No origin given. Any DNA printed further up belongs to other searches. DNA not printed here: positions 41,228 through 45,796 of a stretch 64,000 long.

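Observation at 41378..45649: Secreted dihaem cytochrome c fused to LRR, cohesin-like and dockerin-like modules and a T9SS sorting domain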

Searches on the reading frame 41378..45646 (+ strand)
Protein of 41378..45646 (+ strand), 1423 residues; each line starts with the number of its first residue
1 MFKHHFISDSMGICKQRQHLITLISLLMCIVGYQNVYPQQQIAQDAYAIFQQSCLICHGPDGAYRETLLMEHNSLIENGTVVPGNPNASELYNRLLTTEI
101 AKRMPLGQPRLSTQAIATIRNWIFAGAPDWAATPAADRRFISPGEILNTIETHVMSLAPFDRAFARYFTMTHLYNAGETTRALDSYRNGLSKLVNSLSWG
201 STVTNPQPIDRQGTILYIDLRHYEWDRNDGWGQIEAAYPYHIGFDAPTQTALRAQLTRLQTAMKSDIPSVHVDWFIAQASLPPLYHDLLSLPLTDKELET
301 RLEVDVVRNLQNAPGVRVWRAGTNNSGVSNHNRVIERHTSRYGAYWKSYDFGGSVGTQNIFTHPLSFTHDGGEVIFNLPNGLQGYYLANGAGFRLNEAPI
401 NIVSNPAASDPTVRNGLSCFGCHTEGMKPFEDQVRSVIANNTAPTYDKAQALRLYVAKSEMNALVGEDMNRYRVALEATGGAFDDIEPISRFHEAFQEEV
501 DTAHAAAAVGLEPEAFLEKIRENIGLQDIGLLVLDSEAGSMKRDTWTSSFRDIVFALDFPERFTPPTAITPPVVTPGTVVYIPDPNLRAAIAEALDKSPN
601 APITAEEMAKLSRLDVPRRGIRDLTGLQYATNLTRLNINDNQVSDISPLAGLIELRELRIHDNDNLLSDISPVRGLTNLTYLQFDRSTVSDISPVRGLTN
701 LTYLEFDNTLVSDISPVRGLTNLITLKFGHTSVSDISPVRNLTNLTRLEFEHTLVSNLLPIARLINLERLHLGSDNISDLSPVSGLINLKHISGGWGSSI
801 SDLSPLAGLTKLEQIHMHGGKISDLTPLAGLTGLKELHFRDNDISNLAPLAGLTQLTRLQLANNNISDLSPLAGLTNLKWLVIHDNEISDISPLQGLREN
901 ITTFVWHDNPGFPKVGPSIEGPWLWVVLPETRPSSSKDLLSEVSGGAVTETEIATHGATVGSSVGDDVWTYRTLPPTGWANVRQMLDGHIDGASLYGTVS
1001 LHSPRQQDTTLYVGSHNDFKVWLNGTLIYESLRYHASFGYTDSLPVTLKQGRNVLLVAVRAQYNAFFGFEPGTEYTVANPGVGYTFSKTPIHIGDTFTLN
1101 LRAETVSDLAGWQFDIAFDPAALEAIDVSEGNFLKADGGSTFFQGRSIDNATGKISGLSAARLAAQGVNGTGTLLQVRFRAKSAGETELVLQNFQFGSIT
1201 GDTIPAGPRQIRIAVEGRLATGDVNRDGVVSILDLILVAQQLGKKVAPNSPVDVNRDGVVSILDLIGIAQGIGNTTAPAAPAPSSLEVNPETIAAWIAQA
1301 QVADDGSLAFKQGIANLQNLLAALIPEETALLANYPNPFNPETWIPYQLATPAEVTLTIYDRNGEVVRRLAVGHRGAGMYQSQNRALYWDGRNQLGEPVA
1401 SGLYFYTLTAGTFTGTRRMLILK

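Call 5: search_protein_families(library=pfam, proteins=[window:41378-45646:+], max_evalue=1)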
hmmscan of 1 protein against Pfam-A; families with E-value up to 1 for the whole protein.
window:41378-45646:+ (1423 aa): 16 families
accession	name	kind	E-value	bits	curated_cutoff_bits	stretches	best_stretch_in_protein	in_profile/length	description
PF12799.13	LRR_4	-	9.3e-38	127.8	27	7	833-873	2-43/44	Leucine Rich repeats (2 copies)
PF00963.24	Cohesin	-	3.4e-11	44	24.1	1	1093-1192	12-112/139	Cohesin domain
PF13855.12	LRR_8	-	3.2e-10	40.1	27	5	833-888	2-61/61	Leucine rich repeat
PF13860.13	FlgD_ig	-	2e-09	37.8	27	1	1347-1410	16-75/79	FlgD Ig-like domain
PF00404.24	Dockerin_1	-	4.8e-08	33.5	22.9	1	1222-1265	2-49/57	Dockerin type I domain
PF23952.1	LRR_EndoS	-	4.9e-07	30.4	27.9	2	582-691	1-99/116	Endo-beta-N-acetylglucosaminidase EndoS LRR domain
PF23598.1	LRR_14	-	6.6e-07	28.8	40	1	687-888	35-251/353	Leucine-rich repeat region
PF25019.1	LRR_R13L1-DRL21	-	2.1e-05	24.9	27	1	801-863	63-126/127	R13L1/DRL21 LRRs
PF07635.16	PSCyt1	-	7.4e-05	23.7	22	1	54-105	1-56/59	Planctomycete cytochrome C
PF13585.12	CHU_C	-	0.0003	21.3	27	1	1355-1410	29-72/86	CHU_C Type IX secretion signal domain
PF14580.12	LRR_9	-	0.0003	20.9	30.5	2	816-897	25-112/175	Leucine-rich repeat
PF13442.11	Cytochrome_CBB3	-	0.00042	21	27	1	44-123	4-68/68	Cytochrome C oxidase, cbb3-type, subunit III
PF18962.6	Por_Secre_tail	-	0.033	14.9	27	1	1335-1418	2-72/75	Secretion system C-terminal sorting domain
PF00034.26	Cytochrom_C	-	0.048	15.4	21.3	0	45-66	3-24/90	Cytochrome c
PF13202.12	EF-hand_5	-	0.23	11.5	25.9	0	1252-1262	8-18/25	EF hand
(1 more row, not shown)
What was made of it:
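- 41495..41752 (+): PSCyt1 / class I cytochrome c domain (aa 40-125). Haem 1 is bound at CLICH (aa 54-58, nt 41537-41551). Met104-Pro105 (nt 41687-41692) is the candidate distal ligand. PSCyt1 scores 23.7 against a cutoff of 22 (call 5).
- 43118..44122 (+): LRR domain (aa 581-915): N-terminal cap, 12 units of 22-24 aa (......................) and a C-terminal cap. Concave-face positions are hypervariable and the number of units varies between paralogues. LRR_4 127.8 bits (call 5).
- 44645..45022 (+): Cohesin module (aa 1090-1215). PF00963 44 bits against 24.1 (call 5).
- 45041..45181 (+): Dockerin (aa 1222-1268) with two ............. Ca-loop plus helix segments. PF00404 33.5 bits against 22.9 (call 5).
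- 45380..45646 (+): C-terminal beta-sandwich sorting domain (aa 1335-1423, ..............), T9SS type-A-like. FlgD_ig 37.8 against 27, and PF18962 14.9 against 27 (call 5).
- On PSCyt1 / class I cytochrome c (PF07635): 23.7 bits against 22 (call 5).
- On Cohesin (PF00963): 44 bits against 24.1, at aa 1093-1192 (call 5).
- On Dockerin type I (PF00404): 33.5 bits against 22.9 (call 5).
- Checked: Other modules (call 5 unless stated)
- PF18962 is below threshold for this protein (call 5).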

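Call 6: search_protein_families(library=ncbifam, proteins=[window:41378-45646:+], max_evalue=1)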
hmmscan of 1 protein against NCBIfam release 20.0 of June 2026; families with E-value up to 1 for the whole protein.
window:41378-45646:+ (1423 aa): 18 families
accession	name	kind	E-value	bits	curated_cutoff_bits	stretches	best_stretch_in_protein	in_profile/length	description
NF033189.1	internalin_A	exception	2.9e-62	211.1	1600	1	607-902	73-364/799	class 1 internalin InlA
NF033188.1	internalin_H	exception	9.3e-55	186.3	1050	2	579-789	45-254/548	InlH/InlC2 family class 1 internalin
NF033190.2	inl_like_NEAT_1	exception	1.8e-40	139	1275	3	800-897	384-481/754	NEAT domain-containing leucine-rich repeat protein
NF033186.1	internalin_K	exception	1.1e-17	63.8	1100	3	580-748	43-214/604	class 1 internalin InlK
NF033187.0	internalin_J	exception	4.1e-12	45.2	1700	2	581-780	65-257/846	class 1 internalin InlJ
NF047464.1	FibnectbindLIC11051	equivalog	3.6e-08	32.3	1000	1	626-889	392-663/685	LIC_11051 family fibronectin-binding protein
TIGR04183.1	Por_Secre_tail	domain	2e-05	24.5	23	1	1335-1421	2-71/72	T9SS type A sorting domain-containing protein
NF005176.1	PRK06655.1-1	equivalog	2.7e-05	24.2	230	1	1353-1411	97-150/197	flagellar hook assembly protein FlgD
NF052323.1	T9SSA_dep_M6i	equivalog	2.9e-05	22.2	600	1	1333-1415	959-1030/1043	T9SS-dependent M6-like inactivated metalloprotease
TIGR03806.1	chp_HNE_0200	subfamily_domain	4e-05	22.9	313.3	1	78-123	265-311/314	SO2930 family diheme c-type cytochrome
NF033707.1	T9SS_sortase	equivalog_domain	4.1e-05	21.4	420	1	1332-1410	999-1077/1095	type IX secretion system sortase PorU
NF009276.0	PRK12633.1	equivalog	6.8e-05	22.7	383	1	1352-1410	128-181/234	flagellar basal body rod modification protein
NF052228.1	T9SS_PorZ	equivalog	0.016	13.7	260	1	1334-1409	675-741/757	type IX secretion system anionic LPS delivery protein PorZ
NF047812.1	LIC11213_lipo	equivalog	0.028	14.6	100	1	48-98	46-94/118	LIC11213 family lipoprotein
TIGR01905.1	paired_CXXCH_1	subfamily_domain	0.063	13.2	25.2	0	51-72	6-27/41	doubled CXXCH domain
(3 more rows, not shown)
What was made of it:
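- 43118..44122 (+): InlA-like at 211 bits, far below that model's cutoff (call 6).
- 45380..45646 (+): TIGR04183 24.5 against 23 (call 6).
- On T9SS type A C-terminal sorting domain (TIGR04183 / PF18962): TIGR04183 24.5 against 23 passes (call 6).
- On Class 1 internalins (NF033189 and related models): 211 bits against a cutoff of 1600 (call 6).
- Closest known: Internalins and other bacterial 22-residue LRR surface proteins. Same: Both have a 22-aa LRR unit with conserved LxxLxLxxN and a capped solenoid (NCBIfam InlA model 211 bits, call 6).
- Closest known: T9SS type A cargo proteins of Bacteroidota. Same: The cargo would be folded and cofactor-loaded in the periplasm before export (call 6).
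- Checked: C-terminal domain: FlgD_ig 37.8 bits against 27, and TIGR04183 24.5 against 23 (call 6).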
